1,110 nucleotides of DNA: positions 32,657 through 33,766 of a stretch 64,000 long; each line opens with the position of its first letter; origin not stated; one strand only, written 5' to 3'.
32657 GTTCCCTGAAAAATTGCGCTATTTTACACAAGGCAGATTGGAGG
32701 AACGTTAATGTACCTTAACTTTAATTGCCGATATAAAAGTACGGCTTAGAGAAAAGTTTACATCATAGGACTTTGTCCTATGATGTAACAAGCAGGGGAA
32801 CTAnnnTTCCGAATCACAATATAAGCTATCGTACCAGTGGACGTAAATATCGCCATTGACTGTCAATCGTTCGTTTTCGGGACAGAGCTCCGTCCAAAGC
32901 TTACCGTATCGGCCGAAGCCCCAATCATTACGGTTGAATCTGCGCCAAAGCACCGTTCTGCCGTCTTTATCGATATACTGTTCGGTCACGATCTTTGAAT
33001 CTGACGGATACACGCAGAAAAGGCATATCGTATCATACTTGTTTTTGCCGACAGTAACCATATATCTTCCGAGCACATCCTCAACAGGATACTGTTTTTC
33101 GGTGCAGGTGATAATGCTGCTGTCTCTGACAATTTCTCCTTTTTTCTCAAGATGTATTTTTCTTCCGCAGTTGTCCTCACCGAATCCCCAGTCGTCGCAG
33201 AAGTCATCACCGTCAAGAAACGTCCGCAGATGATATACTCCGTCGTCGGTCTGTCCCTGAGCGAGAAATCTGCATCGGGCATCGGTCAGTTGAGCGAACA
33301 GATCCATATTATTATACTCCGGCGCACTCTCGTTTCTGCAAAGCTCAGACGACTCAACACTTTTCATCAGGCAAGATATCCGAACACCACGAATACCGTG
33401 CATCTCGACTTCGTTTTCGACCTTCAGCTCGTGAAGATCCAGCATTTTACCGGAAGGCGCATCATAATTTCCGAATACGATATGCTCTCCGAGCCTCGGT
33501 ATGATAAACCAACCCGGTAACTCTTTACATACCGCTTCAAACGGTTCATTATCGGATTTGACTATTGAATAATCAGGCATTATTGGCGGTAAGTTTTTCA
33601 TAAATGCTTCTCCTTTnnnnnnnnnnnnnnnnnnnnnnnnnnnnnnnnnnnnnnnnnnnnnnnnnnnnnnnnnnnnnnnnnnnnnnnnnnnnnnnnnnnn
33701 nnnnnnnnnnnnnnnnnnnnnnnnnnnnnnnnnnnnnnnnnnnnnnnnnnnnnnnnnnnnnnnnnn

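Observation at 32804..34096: ECF sigma factor fused to a large uncharacterised cytoplasmic C-terminal domain (single-polypeptide sigma plus sensor?)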

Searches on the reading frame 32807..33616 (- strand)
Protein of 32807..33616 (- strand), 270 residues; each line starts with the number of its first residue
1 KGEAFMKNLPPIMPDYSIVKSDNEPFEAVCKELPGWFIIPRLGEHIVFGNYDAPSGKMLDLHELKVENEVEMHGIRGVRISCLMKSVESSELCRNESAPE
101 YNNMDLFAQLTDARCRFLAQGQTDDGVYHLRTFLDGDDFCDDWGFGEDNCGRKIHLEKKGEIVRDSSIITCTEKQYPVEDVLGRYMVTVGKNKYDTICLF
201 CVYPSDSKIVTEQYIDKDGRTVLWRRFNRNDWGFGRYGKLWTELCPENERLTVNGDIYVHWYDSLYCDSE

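Call 5: find_homologous_proteins(query=window:32807-33616:-, max_evalue=0.001)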
Query seq(270 aa) (270 aa): 990 proteins with E <= 0.001 among 1204 candidates; the best 120 are listed.
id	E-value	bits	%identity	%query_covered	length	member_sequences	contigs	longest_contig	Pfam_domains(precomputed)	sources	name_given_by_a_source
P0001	1.0e-174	598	94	100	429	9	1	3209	PF04545.23,PF04542.21,PF08281.19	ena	-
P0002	1.8e-164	564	88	100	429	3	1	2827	PF04545.23,PF04542.21,PF08281.19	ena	-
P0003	3.2e-158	544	85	100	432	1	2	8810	PF04545.23,PF04542.21,PF08281.19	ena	-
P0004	1.5e-156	538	85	98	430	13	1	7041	PF04545.23,PF04542.21,PF08281.19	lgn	-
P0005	1.1e-154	532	84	98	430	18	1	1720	PF04545.23,PF04542.21,PF08281.19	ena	-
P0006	1.3e-154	532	83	98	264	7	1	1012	-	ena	-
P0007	3.6e-153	527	84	98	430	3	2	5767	PF04545.23,PF04542.21,PF08281.19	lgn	-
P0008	1.5e-121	423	67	98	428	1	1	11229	PF04545.23,PF04542.21,PF08281.19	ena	-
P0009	9.2e-120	417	65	98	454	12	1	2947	PF04545.23,PF04542.21,PF08281.19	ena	-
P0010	1.2e-115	404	64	99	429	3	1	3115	PF04545.23,PF04542.21,PF08281.19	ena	-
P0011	1.5e-90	321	54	98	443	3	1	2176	PF04545.23,PF04542.21,PF08281.19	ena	-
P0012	7.4e-84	300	52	98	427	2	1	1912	PF04545.23,PF04542.21,PF08281.19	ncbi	-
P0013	3.8e-83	297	48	98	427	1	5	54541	PF04545.23,PF04542.21,PF08281.19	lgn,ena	-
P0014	4.6e-83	297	51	97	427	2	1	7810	PF04545.23,PF04542.21,PF08281.19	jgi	-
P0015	1.0e-82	296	51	97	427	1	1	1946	PF04545.23,PF04542.21,PF08281.19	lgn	-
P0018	2.1e-82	295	50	96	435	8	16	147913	PF04545.23,PF04542.21,PF08281.19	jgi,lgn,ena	-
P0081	1.5e-78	282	48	96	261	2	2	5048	-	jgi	-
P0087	2.7e-78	281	48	98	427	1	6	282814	PF04545.23,PF04542.21,PF08281.19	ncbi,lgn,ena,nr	ncbi:MAG: RNA polymerase sigma factor [Clostridia bacterium]|nr:RNA polymerase sigma factor [Clostri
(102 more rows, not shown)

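Call 15: search_protein_representatives(protein=window:32807-33616:-)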
Query: 270 residues. Proteins with E-value up to 0.001 (for the whole library): 342; up to 1e-10: 211; up to 1e-30: 52. The best 150 are listed.
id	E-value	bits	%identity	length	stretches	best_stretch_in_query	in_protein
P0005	3.5e-155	531.9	84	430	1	1-265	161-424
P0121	2.7e-79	282.9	49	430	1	3-265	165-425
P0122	1.9e-75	270.2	47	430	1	6-266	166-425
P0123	1.8e-72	260.4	48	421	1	4-265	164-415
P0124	5.9e-72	258.8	47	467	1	3-265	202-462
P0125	5.9e-71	255.5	50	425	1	1-265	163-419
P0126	3.4e-69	249.7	46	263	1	9-265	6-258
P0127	4.9e-69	249.2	47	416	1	3-265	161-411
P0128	2.6e-67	243.5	46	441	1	6-268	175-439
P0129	3.4e-66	239.8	43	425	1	1-265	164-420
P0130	4.5e-65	236.2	43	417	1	1-265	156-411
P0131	4.7e-64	232.8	50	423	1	1-265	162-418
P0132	1.5e-62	227.9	44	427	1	1-265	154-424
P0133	1.7e-60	221.2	47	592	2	3-172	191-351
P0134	1.8e-60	221.1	44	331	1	7-260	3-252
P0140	3.4e-54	200.5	40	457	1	7-265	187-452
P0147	1.2e-48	182.3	40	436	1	9-265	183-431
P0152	4.0e-46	174.0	40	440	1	1-265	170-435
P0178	3.1e-29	118.5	32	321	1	8-264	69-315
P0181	6.7e-29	117.5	31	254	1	9-265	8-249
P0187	3.0e-26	108.8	33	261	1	9-265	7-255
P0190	8.4e-26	107.3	33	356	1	7-265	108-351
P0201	6.6e-24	101.1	32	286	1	6-265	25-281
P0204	1.7e-23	99.8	32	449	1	3-265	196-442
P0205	1.8e-23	99.6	33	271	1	9-264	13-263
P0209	5.1e-23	98.1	36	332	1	10-264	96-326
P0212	1.1e-22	97.1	32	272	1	14-265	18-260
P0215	6.1e-22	94.6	29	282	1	6-265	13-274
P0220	2.1e-21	92.9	31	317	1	5-232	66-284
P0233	4.0e-19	85.4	29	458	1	12-265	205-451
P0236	6.5e-19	84.7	32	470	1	6-265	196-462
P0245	3.3e-18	82.4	30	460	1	10-264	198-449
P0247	4.3e-18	82.0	31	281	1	9-265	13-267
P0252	1.8e-17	80.0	35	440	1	7-265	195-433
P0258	7.9e-17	77.8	29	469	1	10-265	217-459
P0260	1.6e-16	76.9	30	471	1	9-265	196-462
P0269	1.3e-15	73.8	32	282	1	10-265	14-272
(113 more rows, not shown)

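Call 16: search_protein_families(library=pfam, proteins=[P0204, P0233, P0236, P0245, P0258, P0181, P0187, P0201, P0215, P0190], max_evalue=0.1)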
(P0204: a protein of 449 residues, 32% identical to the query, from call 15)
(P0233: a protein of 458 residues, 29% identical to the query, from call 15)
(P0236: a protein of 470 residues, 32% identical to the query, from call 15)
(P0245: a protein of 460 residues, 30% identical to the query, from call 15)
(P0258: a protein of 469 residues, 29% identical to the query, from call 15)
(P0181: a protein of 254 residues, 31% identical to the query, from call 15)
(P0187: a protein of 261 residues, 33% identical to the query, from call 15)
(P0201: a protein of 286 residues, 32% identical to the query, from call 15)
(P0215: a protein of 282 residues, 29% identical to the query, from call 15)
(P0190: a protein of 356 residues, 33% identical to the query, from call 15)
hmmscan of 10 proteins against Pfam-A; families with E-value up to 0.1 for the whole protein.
P0204 (449 aa): 5 families
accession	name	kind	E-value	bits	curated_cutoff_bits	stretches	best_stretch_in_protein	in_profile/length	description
PF04542.20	Sigma70_r2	-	2.5e-13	50.1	24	1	24-91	1-71/71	Sigma-70 region 2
PF08281.18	Sigma70_r4_2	-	8.7e-07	28.9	25.7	1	120-171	3-54/54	Sigma-70, region 4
PF07638.17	Sigma70_ECF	-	2.4e-05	24.8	21.1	1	9-172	7-180/185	ECF sigma factor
PF04545.22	Sigma70_r4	-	7.8e-05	22.6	24.1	1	124-172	1-49/50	Sigma-70, region 4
PF06530.18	Phage_antitermQ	-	0.0032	17.8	26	1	125-177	60-112/118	Phage antitermination protein Q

P0233 (458 aa): 7 families
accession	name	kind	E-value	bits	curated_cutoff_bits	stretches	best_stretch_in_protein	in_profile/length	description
PF04542.20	Sigma70_r2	-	3e-13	49.8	24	1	24-92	1-71/71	Sigma-70 region 2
PF08281.18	Sigma70_r4_2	-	6.4e-11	42.2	25.7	1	123-172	5-54/54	Sigma-70, region 4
PF07638.17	Sigma70_ECF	-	6.4e-09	36.4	21.1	1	90-175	97-182/185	ECF sigma factor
PF04545.22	Sigma70_r4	-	1e-07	31.8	24.1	1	125-173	1-49/50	Sigma-70, region 4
PF06056.18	Terminase_5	-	0.0074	16.6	20.3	1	133-161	2-30/58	Putative ATPase subunit of terminase (gpP-like)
PF13384.12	HTH_23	-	0.014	15.6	24.6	1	133-163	6-36/50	Homeodomain-like domain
PF06530.18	Phage_antitermQ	-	0.037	14.4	26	1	119-176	53-110/118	Phage antitermination protein Q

P0236 (470 aa): 7 families
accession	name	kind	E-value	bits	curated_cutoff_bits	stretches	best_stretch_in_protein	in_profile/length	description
PF04542.20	Sigma70_r2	-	8.4e-14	51.6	24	1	25-93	1-70/71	Sigma-70 region 2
PF08281.18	Sigma70_r4_2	-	1.2e-07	31.7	25.7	1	122-171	2-51/54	Sigma-70, region 4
PF07638.17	Sigma70_ECF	-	2.1e-06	28.2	21.1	1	23-179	20-184/185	ECF sigma factor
PF04545.22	Sigma70_r4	-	0.00027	20.8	24.1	1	132-175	6-49/50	Sigma-70, region 4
PF06530.18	Phage_antitermQ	-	0.0058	17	26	1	121-180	53-112/118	Phage antitermination protein Q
PF13936.12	HTH_38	-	0.0067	16.6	27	1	133-166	7-40/44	Helix-turn-helix domain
PF06056.18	Terminase_5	-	0.056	13.8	20.3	0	136-154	3-21/58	Putative ATPase subunit of terminase (gpP-like)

P0245 (460 aa): 7 families
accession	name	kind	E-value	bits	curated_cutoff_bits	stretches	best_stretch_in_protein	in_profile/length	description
PF04542.20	Sigma70_r2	-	2.3e-14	53.4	24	1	26-93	1-70/71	Sigma-70 region 2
PF08281.18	Sigma70_r4_2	-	1.7e-10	40.8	25.7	1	122-171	5-54/54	Sigma-70, region 4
PF07638.17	Sigma70_ECF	-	5.2e-08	33.4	21.1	1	121-174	129-182/185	ECF sigma factor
PF04545.22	Sigma70_r4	-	3.7e-07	30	24.1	1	124-173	1-50/50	Sigma-70, region 4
PF12840.13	HTH_20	-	0.0021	18.4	27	1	138-165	13-40/51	Helix-turn-helix domain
PF13936.12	HTH_38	-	0.0093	16.1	27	1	140-165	17-42/44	Helix-turn-helix domain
PF13384.12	HTH_23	-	0.056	13.7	24.6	0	139-166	13-40/50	Homeodomain-like domain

P0258 (469 aa): 7 families
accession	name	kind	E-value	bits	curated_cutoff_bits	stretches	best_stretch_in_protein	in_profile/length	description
PF04542.20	Sigma70_r2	-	1.9e-16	60.1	24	1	30-98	1-71/71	Sigma-70 region 2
PF04545.22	Sigma70_r4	-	1.3e-08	34.6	24.1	1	131-179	1-49/50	Sigma-70, region 4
PF08281.18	Sigma70_r4_2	-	1.6e-08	34.5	25.7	1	130-177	6-53/54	Sigma-70, region 4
PF07638.17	Sigma70_ECF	-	6.6e-05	23.3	21.1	1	20-183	12-184/185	ECF sigma factor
PF06530.18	Phage_antitermQ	-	0.0024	18.3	26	1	128-183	56-111/118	Phage antitermination protein Q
PF06056.18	Terminase_5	-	0.0042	17.4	20.3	1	139-167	2-30/58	Putative ATPase subunit of terminase (gpP-like)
PF13384.12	HTH_23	-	0.066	13.5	24.6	0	137-169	4-36/50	Homeodomain-like domain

P0181 (254 aa): 1 family
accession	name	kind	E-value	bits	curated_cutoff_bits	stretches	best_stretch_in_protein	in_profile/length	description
PF05989.17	Chordopox_A35R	-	0.029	14.7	27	1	166-228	31-91/174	Chordopoxvirus A35R protein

P0187 (261 aa): 0 families

P0201 (286 aa): 1 family
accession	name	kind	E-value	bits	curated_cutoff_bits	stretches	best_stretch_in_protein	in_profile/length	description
PF16966.11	Porin_8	-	0.045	13.2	25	1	42-98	297-353/372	Porin-like glycoporin RafY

P0215 (282 aa): 0 families

P0190 (356 aa): 1 family
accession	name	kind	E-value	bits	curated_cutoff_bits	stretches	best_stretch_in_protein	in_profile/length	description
PF08765.17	Mor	-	4e-05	24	24.9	1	20-109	24-103/107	Mor transcription activator family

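Call 18: find_encoding_contigs(protein=P0081, flank=5000, max_places=4)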
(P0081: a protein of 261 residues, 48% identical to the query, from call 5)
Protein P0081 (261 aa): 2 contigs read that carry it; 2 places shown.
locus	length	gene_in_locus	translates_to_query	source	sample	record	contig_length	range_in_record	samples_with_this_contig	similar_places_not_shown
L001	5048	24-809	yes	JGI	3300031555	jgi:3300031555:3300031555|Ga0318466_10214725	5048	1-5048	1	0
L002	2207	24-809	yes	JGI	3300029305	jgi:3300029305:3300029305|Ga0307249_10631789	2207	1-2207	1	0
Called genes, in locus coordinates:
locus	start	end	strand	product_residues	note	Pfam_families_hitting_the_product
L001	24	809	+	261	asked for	-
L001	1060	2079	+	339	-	PF08240:ADH_N, PF16912:Glu_dehyd_C, PF00107:ADH_zinc_N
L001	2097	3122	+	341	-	PF01408:GFO_IDH_MocA, PF02894:GFO_IDH_MocA_C, PF22725:GFO_IDH_MocA_C3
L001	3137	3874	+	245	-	PF00106:adh_short, PF08659:KR (weak), PF23441:SDR (weak), PF13561:adh_short_C2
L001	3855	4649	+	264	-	PF01487:DHquinase_I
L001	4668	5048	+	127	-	?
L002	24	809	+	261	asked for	-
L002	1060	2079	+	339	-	PF08240:ADH_N, PF16912:Glu_dehyd_C, PF00107:ADH_zinc_N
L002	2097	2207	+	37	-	?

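Call 19: find_encoding_contigs(protein=P0087, flank=8000, max_places=3)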
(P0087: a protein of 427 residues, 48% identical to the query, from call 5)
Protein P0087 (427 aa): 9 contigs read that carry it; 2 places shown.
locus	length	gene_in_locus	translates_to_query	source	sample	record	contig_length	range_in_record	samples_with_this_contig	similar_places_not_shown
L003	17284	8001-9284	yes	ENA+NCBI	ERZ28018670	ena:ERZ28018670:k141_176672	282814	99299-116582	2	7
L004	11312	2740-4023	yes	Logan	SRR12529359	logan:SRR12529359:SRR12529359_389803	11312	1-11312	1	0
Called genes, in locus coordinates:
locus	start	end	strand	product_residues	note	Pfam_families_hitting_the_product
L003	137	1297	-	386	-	PF01232:Mannitol_dh, PF08125:Mannitol_dh_C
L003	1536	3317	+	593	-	PF00664:ABC_membrane, PF00005:ABC_tran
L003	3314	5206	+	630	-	PF00664:ABC_membrane, PF00005:ABC_tran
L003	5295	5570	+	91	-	PF01022:HTH_5, PF12840:HTH_20, PF13412:HTH_24 (weak), PF24034:DUF7343 (weak), PF12802:MarR_2 (faint)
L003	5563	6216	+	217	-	PF07853:DUF1648, PF13630:SdpI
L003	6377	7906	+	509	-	PF00376:MerR, PF13411:MerR_1, PF09278:MerR-DNA-bind (weak)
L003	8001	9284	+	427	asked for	PF04542:Sigma70_r2, PF04545:Sigma70_r4, PF08281:Sigma70_r4_2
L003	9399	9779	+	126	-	PF01381:HTH_3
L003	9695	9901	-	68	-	-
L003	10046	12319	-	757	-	PF08531:Bac_rhamnosid_N, PF05592:Bac_rhamnosid, PF17389:Bac_rhamnosid6H, PF17390:Bac_rhamnosid_C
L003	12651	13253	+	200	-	PF04002:RadC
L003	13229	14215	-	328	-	-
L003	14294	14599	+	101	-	PF07873:YabP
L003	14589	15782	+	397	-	PF06898:YqfD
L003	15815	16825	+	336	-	PF01695:IstB_IS21 (weak), PF02562:PhoH, PF13245:AAA_19 (weak), PF13604:AAA_30 (weak)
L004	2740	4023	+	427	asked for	PF04542:Sigma70_r2, PF04545:Sigma70_r4, PF08281:Sigma70_r4_2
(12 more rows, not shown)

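Call 22: find_encoding_contigs(protein=P0018, flank=8000, max_places=4)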
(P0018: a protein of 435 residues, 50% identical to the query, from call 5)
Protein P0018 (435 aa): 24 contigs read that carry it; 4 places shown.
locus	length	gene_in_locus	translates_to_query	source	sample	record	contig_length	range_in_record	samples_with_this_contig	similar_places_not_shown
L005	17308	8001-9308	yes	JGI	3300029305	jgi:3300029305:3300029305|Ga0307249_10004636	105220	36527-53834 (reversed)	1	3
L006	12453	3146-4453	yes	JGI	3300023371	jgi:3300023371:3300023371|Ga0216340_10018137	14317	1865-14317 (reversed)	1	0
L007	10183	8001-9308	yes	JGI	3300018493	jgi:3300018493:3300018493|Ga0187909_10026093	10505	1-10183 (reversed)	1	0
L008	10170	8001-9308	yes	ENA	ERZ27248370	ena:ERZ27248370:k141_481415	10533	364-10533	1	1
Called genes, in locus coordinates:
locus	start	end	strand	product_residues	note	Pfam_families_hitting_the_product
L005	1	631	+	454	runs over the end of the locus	PF18073:Zn_ribbon_LapB, PF13481:AAA_25, PF06745:ATPase, PF13191:AAA_16 (weak), PF23442:DUF7125, PF03796:DnaB_C (weak), PF07088:GvpD_P-loop (faint), PF13541:ChlI, +2 more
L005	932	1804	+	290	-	PF02645:DegV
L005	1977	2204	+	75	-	-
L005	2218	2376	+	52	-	-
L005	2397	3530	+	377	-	PF01702:TGT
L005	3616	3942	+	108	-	PF02699:YajC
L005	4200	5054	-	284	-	PF02811:PHP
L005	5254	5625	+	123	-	PF00392:GntR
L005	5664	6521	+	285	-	PF00005:ABC_tran, PF13304:AAA_21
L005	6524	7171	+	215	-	PF13346:ABC2_membrane_5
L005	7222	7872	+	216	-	PF13346:ABC2_membrane_5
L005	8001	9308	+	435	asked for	PF04542:Sigma70_r2, PF04545:Sigma70_r4, PF08281:Sigma70_r4_2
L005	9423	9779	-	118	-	PF12670:DUF3792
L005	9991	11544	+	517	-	PF00496:SBP_bac_5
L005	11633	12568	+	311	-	PF19300:BPD_transp_1_N, PF00528:BPD_transp_1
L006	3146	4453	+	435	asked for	PF04542:Sigma70_r2, PF04545:Sigma70_r4, PF08281:Sigma70_r4_2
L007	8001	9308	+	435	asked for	PF04542:Sigma70_r2, PF04545:Sigma70_r4, PF08281:Sigma70_r4_2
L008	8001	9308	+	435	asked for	PF04542:Sigma70_r2, PF04545:Sigma70_r4, PF08281:Sigma70_r4_2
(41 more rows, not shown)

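Call 33: predict_structure(alignment_id=A2)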
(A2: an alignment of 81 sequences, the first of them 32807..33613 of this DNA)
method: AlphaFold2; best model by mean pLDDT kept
length: 269 residues; sequences in the alignment: 81
mean_pLDDT: 93.3   pTM: 0.91
mean pLDDT of the five models: 93.3, 93.3, 93.1, 92.9, 92.5
residues with pLDDT >= 90: 229; 70-90: 27; 50-70: 9; < 50: 4
segments of 3 or more residues with pLDDT < 50: 1-4
pLDDT, mean of each block of 10 residues (from residue 1): 65 97 98 97 97 95 98 98 88 69 97 98 94 93 93 98 97 92 97 98 90 98 98 95 97 98 82
secondary structure, 60 per line:
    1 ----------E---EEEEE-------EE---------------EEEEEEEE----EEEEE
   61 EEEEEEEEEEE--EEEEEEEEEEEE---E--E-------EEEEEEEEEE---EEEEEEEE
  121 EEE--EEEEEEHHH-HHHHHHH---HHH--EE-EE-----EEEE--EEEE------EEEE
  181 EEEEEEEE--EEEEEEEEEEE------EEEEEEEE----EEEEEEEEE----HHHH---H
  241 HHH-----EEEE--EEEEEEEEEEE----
elements in order: E15-19 E44-51 E56-71 E74-85 E100-109 E113-123 E126-131 H136-142 E161-164 E167-170 E177-188 E191-201 E208-215 E220-228 H233-236 H240-243 E249-252 E255-265

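Call 34: find_encoding_contigs(protein=P0181, flank=5000, max_places=4)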
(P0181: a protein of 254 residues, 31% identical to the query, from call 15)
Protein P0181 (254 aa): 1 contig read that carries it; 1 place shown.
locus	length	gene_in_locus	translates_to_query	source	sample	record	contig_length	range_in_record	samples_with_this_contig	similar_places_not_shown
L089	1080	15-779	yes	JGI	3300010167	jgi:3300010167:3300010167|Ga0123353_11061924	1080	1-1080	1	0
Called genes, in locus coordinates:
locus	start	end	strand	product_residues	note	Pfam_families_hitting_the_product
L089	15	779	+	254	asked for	-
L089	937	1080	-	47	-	?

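Call 37: find_encoding_contigs(protein=P0212, flank=5000, max_places=4)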
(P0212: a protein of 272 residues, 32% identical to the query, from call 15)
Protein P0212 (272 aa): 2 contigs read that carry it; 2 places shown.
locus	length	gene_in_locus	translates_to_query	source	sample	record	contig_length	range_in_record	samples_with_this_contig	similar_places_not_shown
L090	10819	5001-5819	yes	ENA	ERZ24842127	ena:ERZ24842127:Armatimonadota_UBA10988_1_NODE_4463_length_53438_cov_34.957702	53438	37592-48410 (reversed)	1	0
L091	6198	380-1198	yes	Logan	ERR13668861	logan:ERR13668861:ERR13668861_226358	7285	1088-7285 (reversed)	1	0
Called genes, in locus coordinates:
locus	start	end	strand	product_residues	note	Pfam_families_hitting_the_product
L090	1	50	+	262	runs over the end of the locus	-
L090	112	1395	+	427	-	PF09861:Lar_N, PF21113:LarA_C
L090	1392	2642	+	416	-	-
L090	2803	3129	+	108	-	PF05402:PqqD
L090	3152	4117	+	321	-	PF02687:FtsX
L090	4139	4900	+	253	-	PF00005:ABC_tran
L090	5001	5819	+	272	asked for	-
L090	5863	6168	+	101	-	-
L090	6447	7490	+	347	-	PF03544:TonB_C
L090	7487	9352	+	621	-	PF07715:Plug, PF00593:TonB_dep_Rec_b-barrel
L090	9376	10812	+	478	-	PF13620:CarboxypepD_reg (weak)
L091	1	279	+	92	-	?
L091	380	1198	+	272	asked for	-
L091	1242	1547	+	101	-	-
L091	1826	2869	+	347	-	PF03544:TonB_C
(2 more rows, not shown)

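Call 38: find_encoding_contigs(protein=P0269, flank=5000, max_places=4)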
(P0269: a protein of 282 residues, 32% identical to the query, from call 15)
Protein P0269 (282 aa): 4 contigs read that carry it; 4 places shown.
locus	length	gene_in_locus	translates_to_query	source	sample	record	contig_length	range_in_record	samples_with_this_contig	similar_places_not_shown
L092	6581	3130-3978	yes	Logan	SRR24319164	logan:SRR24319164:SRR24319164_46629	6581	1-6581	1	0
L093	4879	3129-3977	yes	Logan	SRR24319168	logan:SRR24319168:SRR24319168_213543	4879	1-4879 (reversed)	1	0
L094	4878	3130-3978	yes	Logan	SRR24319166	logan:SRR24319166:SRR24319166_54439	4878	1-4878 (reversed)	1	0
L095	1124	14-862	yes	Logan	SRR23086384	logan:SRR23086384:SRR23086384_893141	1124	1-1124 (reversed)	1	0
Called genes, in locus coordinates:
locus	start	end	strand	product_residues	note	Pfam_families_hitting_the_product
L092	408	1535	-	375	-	PF01757:Acyl_transf_3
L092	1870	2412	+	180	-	-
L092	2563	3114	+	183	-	PF07638:Sigma70_ECF, PF04542:Sigma70_r2, PF08281:Sigma70_r4_2, PF04545:Sigma70_r4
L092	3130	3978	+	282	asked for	-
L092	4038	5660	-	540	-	PF00361:Proton_antipo_M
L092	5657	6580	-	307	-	?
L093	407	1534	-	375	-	PF01757:Acyl_transf_3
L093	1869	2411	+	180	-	-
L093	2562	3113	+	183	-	PF07638:Sigma70_ECF, PF04542:Sigma70_r2, PF08281:Sigma70_r4_2, PF04545:Sigma70_r4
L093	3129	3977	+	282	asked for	-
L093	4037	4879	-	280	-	?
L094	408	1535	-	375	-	PF01757:Acyl_transf_3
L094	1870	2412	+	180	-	-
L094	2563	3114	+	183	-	PF07638:Sigma70_ECF, PF04542:Sigma70_r2, PF08281:Sigma70_r4_2, PF04545:Sigma70_r4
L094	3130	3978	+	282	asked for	-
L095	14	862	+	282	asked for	-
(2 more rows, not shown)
